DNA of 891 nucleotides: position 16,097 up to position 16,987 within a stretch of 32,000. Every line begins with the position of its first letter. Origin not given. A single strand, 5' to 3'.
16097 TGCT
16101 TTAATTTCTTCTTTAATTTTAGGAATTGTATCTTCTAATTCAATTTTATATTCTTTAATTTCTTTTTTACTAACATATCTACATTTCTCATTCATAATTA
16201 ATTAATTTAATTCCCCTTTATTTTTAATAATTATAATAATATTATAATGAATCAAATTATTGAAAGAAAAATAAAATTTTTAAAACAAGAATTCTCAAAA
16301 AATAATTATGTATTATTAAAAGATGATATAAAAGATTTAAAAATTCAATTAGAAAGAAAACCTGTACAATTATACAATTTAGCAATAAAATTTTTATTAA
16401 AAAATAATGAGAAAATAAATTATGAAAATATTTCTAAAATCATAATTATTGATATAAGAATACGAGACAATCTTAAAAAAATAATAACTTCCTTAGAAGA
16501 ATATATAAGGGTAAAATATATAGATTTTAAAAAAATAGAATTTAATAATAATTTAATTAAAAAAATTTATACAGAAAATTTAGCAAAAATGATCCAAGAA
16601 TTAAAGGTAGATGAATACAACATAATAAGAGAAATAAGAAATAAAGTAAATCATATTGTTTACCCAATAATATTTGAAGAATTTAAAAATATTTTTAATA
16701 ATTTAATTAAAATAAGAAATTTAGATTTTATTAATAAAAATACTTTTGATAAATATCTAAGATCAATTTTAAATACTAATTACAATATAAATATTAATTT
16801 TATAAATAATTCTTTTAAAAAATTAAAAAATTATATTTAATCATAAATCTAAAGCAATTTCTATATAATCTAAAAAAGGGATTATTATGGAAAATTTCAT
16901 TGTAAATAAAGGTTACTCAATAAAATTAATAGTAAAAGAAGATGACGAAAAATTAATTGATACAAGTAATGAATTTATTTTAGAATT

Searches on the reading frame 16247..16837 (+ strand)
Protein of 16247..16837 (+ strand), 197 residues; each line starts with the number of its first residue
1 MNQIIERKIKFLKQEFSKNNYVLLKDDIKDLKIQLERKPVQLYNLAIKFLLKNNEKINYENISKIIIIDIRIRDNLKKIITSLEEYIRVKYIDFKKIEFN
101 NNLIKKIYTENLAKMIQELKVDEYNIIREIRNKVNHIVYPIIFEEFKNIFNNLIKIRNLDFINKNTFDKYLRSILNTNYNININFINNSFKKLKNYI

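Call 5: search_protein_families(library=pfam, max_evalue=1, proteins=[window:16247-16837:+])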
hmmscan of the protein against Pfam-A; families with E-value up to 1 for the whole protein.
seq(197 aa): 0 families

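Call 6: search_protein_families(library=padloc, max_evalue=1, proteins=[window:16247-16837:+])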
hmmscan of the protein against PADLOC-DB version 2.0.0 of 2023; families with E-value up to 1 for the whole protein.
seq(197 aa): 0 families

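Call 7: search_protein_families(library=ncbifam, max_evalue=1, proteins=[window:16247-16837:+])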
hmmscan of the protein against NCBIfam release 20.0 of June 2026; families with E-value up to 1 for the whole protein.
seq(197 aa): 0 families

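Call 9: search_solved_structures(query=window:16247-16837:+, max_evalue=10, show_alignments=2)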
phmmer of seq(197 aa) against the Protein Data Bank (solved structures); distinct sequences matched with E-value up to 10: 1.
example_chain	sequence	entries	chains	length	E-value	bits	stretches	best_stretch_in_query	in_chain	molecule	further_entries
6u42_4L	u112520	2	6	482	0.74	13.2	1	68-115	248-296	FAP53 | Cilia- and flagella-associated protein 53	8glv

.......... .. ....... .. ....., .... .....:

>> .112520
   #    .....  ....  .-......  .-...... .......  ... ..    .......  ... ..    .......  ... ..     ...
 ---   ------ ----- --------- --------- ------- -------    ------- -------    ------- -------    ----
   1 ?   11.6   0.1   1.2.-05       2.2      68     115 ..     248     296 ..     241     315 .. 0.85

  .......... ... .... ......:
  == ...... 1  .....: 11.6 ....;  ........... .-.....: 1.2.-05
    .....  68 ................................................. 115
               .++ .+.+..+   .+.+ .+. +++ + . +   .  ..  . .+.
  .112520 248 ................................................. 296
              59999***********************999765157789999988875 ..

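Call 11: find_homologous_proteins(query=window:16247-16837:+, max_evalue=0.01)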
Query seq(197 aa) (197 aa): 6 proteins with E <= 0.01 among 758 candidates.
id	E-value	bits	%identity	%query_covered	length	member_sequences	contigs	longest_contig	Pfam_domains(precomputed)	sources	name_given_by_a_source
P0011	3.9e-109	381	100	100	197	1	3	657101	-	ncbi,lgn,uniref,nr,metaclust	ncbi:hypothetical protein X271_00551 [Candidatus Hepatoplasma crinochetorum Av]|uniref:Uncharacteriz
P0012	1.3e-54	203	61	97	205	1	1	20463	-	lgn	-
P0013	1.3e-36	144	47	96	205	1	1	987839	-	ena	-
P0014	7.6e-34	135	46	98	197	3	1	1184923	-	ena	-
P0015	2.2e-31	127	47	86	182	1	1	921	-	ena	-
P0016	7.7e-28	116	42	86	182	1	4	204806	-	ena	-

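Call 21: find_encoding_contigs(protein=P0013, flank=6000, max_places=2)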
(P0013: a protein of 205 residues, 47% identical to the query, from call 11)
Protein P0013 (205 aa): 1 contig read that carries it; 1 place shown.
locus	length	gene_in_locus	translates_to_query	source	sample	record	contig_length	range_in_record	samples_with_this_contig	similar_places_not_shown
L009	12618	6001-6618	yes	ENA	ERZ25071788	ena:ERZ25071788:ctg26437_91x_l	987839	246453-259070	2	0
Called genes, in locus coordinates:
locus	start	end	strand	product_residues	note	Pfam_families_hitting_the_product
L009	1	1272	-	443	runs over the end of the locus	PF13173:AAA_14, PF13635:DUF4143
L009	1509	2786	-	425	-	-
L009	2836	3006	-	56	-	-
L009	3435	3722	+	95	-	-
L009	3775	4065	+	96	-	-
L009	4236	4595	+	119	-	-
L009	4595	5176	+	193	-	-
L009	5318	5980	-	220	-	-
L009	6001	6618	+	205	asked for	-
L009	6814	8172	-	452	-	-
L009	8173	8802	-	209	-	-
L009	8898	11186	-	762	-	PF03235:GmrSD_N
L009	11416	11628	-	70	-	-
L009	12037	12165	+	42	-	-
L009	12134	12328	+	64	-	-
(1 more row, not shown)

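Call 22: find_encoding_contigs(protein=P0014, flank=6000, max_places=2)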
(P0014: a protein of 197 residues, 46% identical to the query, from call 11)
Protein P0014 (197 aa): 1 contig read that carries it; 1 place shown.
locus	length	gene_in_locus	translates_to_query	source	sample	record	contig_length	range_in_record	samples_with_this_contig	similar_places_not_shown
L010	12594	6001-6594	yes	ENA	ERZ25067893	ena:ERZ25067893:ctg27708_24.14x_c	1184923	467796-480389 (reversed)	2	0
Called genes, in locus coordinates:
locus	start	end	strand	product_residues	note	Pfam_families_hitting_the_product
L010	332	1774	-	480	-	-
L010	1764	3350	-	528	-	PF03602:Cons_hypoth95 (faint), PF01555:N6_N4_Mtase, PF02086:MethyltransfD12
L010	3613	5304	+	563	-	PF03235:GmrSD_N, PF07510:GmrSD_C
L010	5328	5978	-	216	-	-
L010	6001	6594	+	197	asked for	-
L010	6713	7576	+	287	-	PF01116:F_bP_aldolase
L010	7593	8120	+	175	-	PF00565:SNase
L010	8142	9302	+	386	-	PF05496:RuvB_N, PF07728:AAA_5 (faint), PF00004:AAA, PF00910:RNA_helicase (weak), PF16193:AAA_assoc_2, PF12002:MgsA_C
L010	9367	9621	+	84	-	PF01197:Ribosomal_L31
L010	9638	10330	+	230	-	PF04991:LicD (faint)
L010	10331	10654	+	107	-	PF00575:S1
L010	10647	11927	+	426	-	PF00342:PGI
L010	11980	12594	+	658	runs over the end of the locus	PF20720:nSTAND3 (faint), PF05496:RuvB_N (faint), PF00004:AAA, PF17862:AAA_lid_3, PF01434:Peptidase_M41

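Call 23: find_encoding_contigs(protein=P0016, flank=6000, max_places=2)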
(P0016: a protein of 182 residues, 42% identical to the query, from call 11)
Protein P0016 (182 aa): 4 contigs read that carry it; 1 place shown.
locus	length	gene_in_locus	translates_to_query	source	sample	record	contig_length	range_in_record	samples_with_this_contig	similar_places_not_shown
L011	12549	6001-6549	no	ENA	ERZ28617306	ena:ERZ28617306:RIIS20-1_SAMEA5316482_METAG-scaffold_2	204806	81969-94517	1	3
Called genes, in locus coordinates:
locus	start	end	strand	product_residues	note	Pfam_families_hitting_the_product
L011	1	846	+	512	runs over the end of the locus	PF12161:HsdM_N, PF02384:N6_Mtase, PF05175:MTS (weak), PF07669:Eco57I (weak)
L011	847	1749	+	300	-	PF14082:SduA_C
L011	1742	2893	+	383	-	PF01420:Methylase_S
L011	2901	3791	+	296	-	PF07751:Abi_2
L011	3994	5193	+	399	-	-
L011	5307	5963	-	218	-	-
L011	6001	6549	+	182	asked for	-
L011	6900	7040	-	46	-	-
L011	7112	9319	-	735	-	PF00270:DEAD (weak), PF04851:ResIII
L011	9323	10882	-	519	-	PF27727:UCP028340, PF03602:Cons_hypoth95 (faint), PF01555:N6_N4_Mtase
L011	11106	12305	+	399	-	-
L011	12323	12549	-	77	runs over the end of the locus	-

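Call 33: predict_structure(alignment_id=A2)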
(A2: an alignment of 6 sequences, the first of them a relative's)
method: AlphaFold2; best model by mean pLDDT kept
length: 197 residues; sequences in the alignment: 6
mean_pLDDT: 90.0   pTM: 0.83
mean pLDDT of the five models: 90.0, 89.2, 87.2, 83.4, 83.0
residues with pLDDT >= 90: 127; 70-90: 67; 50-70: 3; < 50: 0
segments of 3 or more residues with pLDDT < 50: none
pLDDT, mean of each block of 10 residues (from residue 1): 90 96 96 94 96 94 93 93 91 84 82 89 89 88 93 90 88 85 83 84
secondary structure, 60 per line:
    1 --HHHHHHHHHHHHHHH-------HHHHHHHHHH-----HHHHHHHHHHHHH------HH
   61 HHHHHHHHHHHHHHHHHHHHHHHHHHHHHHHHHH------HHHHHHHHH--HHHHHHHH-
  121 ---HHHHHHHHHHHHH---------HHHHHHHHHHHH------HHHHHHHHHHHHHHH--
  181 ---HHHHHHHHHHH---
elements in order: H3-17 H25-34 H40-52 H59-94 H101-109 H112-119 H124-136 H146-157 H164-178 H184-194

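Call 38: fold_search(model_id=the predicted structure, library=pdb)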
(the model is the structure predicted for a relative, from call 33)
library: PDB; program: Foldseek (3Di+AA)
matches with E <= 10: 50; with E <= 0.001: 0
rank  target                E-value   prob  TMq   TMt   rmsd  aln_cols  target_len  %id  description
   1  8p7d_B                1.5e+00  0.14  0.22  0.11  12.7       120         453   15  CryoEM structure of METTL6 tRNA SerRS complex in a 1:1:2 stoichiometry (released 2024-06-12)
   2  5jsn_B                2.5e+00  0.11  0.18  0.28  15.8       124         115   11  Bcl2-inhibitor complex (released 2016-11-16)
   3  4h0m_A                2.5e+00  0.08  0.21  0.24  11.4       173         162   13  X-Ray Crystal Structure of Phycocyanin from Synechococcus elongatus sp. PCC 7942 (released 2013-03-06)
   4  3i9w                  3.0e+00  0.04  0.20  0.15  17.6       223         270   12  Crystal structure of the E. coli histidine kinase sensor TorS sensor domain (released 2009-10-06)
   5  9g3d_A                3.0e+00  0.03  0.16  0.10  21.7       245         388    9  Cryo-EM structure of SbmA in the inward-facing-narrow conformation bound to 2 sybodies (released 2025-07-23)
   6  8xca_A                3.6e+00  0.06  0.16  0.07  13.8       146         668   15  Cryo-EM structure of Cas12o1, crRNA and target DNA complex (released 2024-12-11)
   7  5ook_A                4.4e+00  0.05  0.21  0.23  11.3       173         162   12  Structure of A. marina Phycocyanin contains overlapping isoforms (released 2018-06-20)
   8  3zci                  4.4e+00  0.04  0.20  0.21  19.2       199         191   13  Crystal structure of Helicobacter pylori T4SS protein CagL in a cubic crystal form with a distorted helical conformation (released 2013-10-09)
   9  9esd_B                4.4e+00  0.02  0.15  0.11  16.7       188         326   10  Holo TDO with a bound inhibitor (released 2025-03-05)
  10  9g3d_B                4.6e+00  0.03  0.16  0.09  19.4       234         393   11  Cryo-EM structure of SbmA in the inward-facing-narrow conformation bound to 2 sybodies (released 2025-07-23)
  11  1eku_B                4.9e+00  0.02  0.19  0.16  15.1       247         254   13  CRYSTAL STRUCTURE OF A BIOLOGICALLY ACTIVE SINGLE CHAIN MUTANT OF HUMAN IFN-GAMMA (released 2000-09-01)
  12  7dmf                  5.1e+00  0.06  0.23  0.24  16.1       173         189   14  A de novo protein that rigidly extends the structure of tVHS-like domain in tepsin with a new designed domain (released 2021-12-08)
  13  4l8i_B                5.1e+00  0.06  0.15  0.24  13.7       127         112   16  Crystal structure of RSV epitope scaffold FFL_005 (released 2014-02-12)
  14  9wg7_N1               5.4e+00  0.04  0.21  0.24  11.3       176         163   12  The structure of phycobilisome with a bicylindrical core from the cyanobacterium Synechococcus elongatus PCC 7942 (released 2026-04-01)
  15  7mwq_B                5.7e+00  0.05  0.26  0.25  16.9       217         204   13  Structure of De Novo designed beta sheet heterodimer LHD29A53/B53 (released 2022-01-19)
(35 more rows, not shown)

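Call 40: search_protein_representatives(alignment_id=A2)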
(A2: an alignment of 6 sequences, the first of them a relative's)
Query: 6 sequences, 198 profile positions. Proteins with E-value up to 0.001 (for the whole library): 23; up to 1e-10: 21; up to 1e-30: 13. The best 23 are listed.
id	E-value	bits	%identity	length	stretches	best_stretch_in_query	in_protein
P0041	1.4e-74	266.5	-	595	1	5-184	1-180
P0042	5.2e-72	258.2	-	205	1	2-196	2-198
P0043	8.3e-58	211.8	-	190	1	5-183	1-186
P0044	3.0e-47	177.4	-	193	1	7-193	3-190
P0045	9.6e-47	175.7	-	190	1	3-179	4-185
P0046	9.0e-43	162.7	-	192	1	5-182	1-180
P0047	3.0e-42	161.0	-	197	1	8-195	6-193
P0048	8.3e-42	159.6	-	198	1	6-178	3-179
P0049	3.8e-40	154.2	-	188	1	6-178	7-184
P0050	5.3e-40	153.7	-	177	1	8-180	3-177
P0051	7.0e-36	140.3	-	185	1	15-184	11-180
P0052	3.7e-31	124.8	-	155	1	38-180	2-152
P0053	1.0e-30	123.4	-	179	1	5-179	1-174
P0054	2.6e-22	96.0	-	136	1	31-181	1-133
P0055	1.3e-20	90.4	-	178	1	7-178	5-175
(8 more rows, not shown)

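Call 42: search_protein_families(library=pfam, alignment_id=A3, max_evalue=1)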
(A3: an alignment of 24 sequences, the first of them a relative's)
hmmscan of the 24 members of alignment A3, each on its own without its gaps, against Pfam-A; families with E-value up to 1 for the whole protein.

A. member 1, P0011 (197 aa): 0 families

B. families by the number of members that match (of 24 scanned): 31 families (the first 25 are shown)
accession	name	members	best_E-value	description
PF13643.11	DUF4145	13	0.00023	Domain of unknown function (DUF4145)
PF07751.16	Abi_2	10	0.0016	Abi-like protein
PF18731.6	HEPN_Swt1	5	5.4e-05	Swt1-like HEPN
PF02186.21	TFIIE_beta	2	0.026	TFIIE beta subunit core domain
PF18735.6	HEPN_RiboL-PSP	2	0.059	RiboL-PSP-HEPN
PF12358.13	DUF3644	1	3.8e-05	Domain of unknown function (DUF3644)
PF19891.5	DUF6364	1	0.0057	Family of unknown function (DUF6364)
PF05478.16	Prominin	1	0.0061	Prominin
PF03564.21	DUF1759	1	0.0096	Protein of unknown function (DUF1759)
PF07464.16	ApoLp-III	1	0.012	Apolipophorin-III precursor (apoLp-III)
PF02450.21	LCAT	1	0.017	Lecithin:cholesterol acyltransferase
PF06497.16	Baculo_Ac102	1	0.018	Baculovirus Ac102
PF18739.6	HEPN_Apea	1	0.035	Apea-like HEPN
PF21019.4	Spectrin_3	1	0.036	Spectrin-like repeat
PF19753.4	DUF6240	1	0.041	Family of unknown function (DUF6240)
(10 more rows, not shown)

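Call 44: search_protein_families(library=pfam, max_evalue=1, proteins=[P0041])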
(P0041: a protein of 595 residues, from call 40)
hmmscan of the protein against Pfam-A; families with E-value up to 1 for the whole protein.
P0041 (595 aa): 1 family
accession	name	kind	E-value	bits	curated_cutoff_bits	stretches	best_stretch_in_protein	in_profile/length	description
PF03250.19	Tropomodulin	-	0.05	13.9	23.3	1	257-363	14-119/142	Tropomodulin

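Call 47: search_solved_structures(query=A3, max_evalue=10, show_alignments=3)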
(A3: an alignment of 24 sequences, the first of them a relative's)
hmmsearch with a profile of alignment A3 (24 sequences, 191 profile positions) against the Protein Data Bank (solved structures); distinct sequences matched with E-value up to 10: 5.
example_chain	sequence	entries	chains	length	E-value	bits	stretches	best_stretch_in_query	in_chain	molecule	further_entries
8eja_B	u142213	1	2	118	0.029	17.2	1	93-186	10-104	aBAK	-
9clb_B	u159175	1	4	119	0.03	17.1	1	93-186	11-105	aBAK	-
6zn8_A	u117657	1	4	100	0.21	14.4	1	140-181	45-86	Endoribonuclease VapD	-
6zi1_AAA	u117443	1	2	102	0.21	14.3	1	140-181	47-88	Endoribonuclease VapD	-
6zi0_AAA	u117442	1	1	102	0.22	14.3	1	140-181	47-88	Endoribonuclease VapD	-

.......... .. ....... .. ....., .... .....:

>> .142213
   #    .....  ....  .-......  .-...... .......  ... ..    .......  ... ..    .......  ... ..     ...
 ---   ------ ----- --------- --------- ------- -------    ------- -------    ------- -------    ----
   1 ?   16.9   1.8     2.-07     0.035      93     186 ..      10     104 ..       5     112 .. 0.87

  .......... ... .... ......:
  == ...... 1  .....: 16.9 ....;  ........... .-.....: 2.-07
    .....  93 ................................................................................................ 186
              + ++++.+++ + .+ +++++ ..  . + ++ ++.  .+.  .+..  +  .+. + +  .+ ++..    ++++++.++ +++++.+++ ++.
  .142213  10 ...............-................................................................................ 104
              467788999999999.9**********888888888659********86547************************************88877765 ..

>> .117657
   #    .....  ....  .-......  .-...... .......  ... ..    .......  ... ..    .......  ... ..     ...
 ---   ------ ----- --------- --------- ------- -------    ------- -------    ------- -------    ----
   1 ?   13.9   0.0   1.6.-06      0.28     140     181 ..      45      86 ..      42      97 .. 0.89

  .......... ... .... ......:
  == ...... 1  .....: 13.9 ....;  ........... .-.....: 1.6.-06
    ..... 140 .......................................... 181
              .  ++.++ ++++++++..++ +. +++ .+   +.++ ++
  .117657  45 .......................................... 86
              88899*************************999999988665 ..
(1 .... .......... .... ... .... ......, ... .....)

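Call 80: fold_search(model_id=the predicted structure, library=viral)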
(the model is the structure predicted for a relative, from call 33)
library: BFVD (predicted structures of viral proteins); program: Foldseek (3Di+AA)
matches with E <= 10: 75; with E <= 0.001: 0
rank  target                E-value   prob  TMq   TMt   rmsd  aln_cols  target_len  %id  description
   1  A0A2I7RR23            8.4e-01  0.20  0.30  0.30  12.8       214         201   11  (no name in the UniProt tables at hand)
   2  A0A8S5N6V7            1.4e+00  0.04  0.16  0.08  36.1       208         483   13  Uncharacterized protein [Myoviridae sp. ctiBE32]
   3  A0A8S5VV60            1.8e+00  0.20  0.31  0.17  15.4       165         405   16  (no name in the UniProt tables at hand)
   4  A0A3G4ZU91            1.8e+00  0.05  0.18  0.17  19.4       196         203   17  Uncharacterized protein [Edafosvirus sp.]
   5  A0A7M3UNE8            2.2e+00  0.05  0.17  0.18  20.3       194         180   20  Uncharacterized protein [Pyramimonas orientalis virus 01B]
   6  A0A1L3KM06            2.3e+00  0.11  0.21  0.12  10.0       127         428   12  (no name in the UniProt tables at hand)
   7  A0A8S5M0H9            2.7e+00  0.04  0.18  0.18  21.6       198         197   15  Tail tape measure protein (Fragment) [Siphoviridae sp. ct37J14]
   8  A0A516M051            2.8e+00  0.10  0.27  0.34  15.5       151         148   14  (no name in the UniProt tables at hand)
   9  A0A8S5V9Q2            3.1e+00  0.04  0.18  0.16  26.8       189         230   16  Uncharacterized protein [Siphoviridae sp. ct6rT12]
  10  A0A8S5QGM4            3.3e+00  0.03  0.20  0.16  18.5       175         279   17  Uncharacterized protein [Siphoviridae sp. ctRBF36]
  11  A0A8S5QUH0            3.5e+00  0.04  0.18  0.17  12.3       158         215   14  Uncharacterized protein [CrAss-like virus sp. ctDAq1]
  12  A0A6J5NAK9            3.5e+00  0.04  0.20  0.06  22.3       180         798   19  Uncharacterized protein [uncultured Caudovirales phage]
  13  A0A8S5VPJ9            3.8e+00  0.23  0.29  0.25  17.3       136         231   11  Replication initiation and membrane attachment [Ackermannviridae sp.]
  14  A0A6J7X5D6            3.8e+00  0.03  0.17  0.10  17.0       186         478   13  Uncharacterized protein [uncultured Caudovirales phage]
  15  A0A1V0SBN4            3.8e+00  0.03  0.19  0.08  22.2       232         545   16  ABC transporter [Catovirus CTV1]
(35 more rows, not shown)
